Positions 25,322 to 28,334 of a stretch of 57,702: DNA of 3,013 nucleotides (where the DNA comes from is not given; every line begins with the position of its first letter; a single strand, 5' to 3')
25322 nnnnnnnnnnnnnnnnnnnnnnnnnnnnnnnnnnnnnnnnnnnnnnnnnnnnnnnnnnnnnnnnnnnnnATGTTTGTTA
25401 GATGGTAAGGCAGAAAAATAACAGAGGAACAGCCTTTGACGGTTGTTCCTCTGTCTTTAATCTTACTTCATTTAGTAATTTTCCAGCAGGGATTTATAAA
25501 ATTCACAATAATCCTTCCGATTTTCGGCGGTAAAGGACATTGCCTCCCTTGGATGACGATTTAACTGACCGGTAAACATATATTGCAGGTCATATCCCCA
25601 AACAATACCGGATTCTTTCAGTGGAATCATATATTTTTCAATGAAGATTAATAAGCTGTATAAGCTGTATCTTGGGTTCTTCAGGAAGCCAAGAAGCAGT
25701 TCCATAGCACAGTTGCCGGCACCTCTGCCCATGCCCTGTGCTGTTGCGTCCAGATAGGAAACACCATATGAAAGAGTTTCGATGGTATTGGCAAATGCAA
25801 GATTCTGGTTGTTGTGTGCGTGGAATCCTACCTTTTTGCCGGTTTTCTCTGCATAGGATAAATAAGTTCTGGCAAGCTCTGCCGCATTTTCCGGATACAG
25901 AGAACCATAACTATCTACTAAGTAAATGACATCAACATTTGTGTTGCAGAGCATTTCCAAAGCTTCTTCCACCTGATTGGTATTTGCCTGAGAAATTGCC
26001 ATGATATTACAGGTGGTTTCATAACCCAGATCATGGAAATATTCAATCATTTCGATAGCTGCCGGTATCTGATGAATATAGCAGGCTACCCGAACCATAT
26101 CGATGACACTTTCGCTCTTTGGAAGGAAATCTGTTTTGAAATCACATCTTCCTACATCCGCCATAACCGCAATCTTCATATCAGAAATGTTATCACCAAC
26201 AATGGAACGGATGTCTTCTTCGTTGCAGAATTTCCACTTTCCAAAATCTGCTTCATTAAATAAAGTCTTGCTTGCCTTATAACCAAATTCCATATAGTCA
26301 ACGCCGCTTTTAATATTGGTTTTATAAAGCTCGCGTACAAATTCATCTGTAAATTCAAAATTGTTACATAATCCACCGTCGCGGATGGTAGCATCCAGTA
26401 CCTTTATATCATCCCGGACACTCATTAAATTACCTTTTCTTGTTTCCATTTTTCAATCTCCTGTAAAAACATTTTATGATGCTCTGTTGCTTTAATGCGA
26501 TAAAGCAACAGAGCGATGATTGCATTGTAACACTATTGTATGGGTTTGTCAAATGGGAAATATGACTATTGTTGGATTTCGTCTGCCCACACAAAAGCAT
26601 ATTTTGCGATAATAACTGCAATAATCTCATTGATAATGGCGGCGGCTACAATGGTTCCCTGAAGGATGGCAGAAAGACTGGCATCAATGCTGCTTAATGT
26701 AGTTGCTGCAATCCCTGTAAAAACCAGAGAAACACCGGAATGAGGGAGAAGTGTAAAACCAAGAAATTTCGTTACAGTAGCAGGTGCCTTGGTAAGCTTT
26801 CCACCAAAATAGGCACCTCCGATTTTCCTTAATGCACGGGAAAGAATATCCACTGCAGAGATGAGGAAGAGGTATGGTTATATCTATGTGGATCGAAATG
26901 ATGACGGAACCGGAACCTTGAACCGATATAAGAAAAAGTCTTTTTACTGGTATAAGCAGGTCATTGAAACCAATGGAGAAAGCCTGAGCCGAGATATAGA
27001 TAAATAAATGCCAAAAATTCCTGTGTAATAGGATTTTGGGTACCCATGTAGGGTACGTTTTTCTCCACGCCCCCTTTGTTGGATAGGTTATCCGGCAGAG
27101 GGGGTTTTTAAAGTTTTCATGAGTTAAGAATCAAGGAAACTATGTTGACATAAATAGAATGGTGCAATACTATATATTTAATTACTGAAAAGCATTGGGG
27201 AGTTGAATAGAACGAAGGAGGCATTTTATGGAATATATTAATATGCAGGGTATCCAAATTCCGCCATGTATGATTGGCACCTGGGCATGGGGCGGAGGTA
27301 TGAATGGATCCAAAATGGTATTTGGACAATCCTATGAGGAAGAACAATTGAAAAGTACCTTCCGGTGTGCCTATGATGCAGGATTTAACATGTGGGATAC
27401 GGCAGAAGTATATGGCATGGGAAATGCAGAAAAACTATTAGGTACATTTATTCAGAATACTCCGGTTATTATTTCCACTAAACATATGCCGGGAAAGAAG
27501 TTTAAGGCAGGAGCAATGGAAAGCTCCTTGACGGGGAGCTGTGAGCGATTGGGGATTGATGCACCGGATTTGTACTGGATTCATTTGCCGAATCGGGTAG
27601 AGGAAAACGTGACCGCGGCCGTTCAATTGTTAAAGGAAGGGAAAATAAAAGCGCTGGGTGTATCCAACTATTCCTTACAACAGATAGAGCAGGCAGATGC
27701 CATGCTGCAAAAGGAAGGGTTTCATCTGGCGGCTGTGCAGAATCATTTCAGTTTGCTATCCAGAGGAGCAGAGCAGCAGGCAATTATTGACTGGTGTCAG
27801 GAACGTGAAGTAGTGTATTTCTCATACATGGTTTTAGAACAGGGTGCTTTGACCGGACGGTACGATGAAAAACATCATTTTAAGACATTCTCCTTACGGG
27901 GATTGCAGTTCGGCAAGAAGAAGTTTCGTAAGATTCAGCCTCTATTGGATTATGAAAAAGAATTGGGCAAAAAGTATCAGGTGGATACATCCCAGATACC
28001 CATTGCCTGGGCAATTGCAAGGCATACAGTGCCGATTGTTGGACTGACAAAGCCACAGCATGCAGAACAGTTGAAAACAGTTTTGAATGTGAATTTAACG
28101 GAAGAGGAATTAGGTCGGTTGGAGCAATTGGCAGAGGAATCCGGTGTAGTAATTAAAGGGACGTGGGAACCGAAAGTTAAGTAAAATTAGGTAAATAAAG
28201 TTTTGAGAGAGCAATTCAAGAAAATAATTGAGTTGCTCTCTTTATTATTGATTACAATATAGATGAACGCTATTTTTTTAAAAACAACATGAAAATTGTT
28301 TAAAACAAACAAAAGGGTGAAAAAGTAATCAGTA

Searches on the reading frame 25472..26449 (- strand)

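Call 52: search_protein_families(library=pfam, proteins=[window:25472-26449:-], max_evalue=0.00001)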
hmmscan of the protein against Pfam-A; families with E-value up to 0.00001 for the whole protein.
window:25472-26449:- (325 aa): 1 family
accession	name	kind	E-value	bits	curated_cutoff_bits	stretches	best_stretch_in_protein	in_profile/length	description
PF00682.25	HMGL-like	-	1.7e-23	83.8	29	1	15-253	2-236/260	HMGL-like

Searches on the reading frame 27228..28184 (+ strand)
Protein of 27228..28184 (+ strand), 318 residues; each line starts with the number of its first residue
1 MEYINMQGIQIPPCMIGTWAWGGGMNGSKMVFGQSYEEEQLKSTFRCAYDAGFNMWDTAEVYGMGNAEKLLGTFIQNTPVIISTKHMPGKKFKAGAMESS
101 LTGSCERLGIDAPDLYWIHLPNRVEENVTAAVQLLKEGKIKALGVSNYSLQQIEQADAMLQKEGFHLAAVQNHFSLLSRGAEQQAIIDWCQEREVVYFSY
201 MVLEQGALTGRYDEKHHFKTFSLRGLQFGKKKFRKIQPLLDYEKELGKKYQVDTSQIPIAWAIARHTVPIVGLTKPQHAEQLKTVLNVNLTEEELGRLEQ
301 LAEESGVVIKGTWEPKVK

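Call 53: search_protein_families(library=pfam, proteins=[window:27228-28184:+], max_evalue=0.00001)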
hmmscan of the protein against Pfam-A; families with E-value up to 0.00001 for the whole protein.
window:27228-28184:+ (318 aa): 1 family
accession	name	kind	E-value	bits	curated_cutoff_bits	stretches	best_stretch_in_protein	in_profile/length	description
PF00248.27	Aldo_ket_red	-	3.2e-54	184.4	24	1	16-302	4-290/291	Aldo/keto reductase family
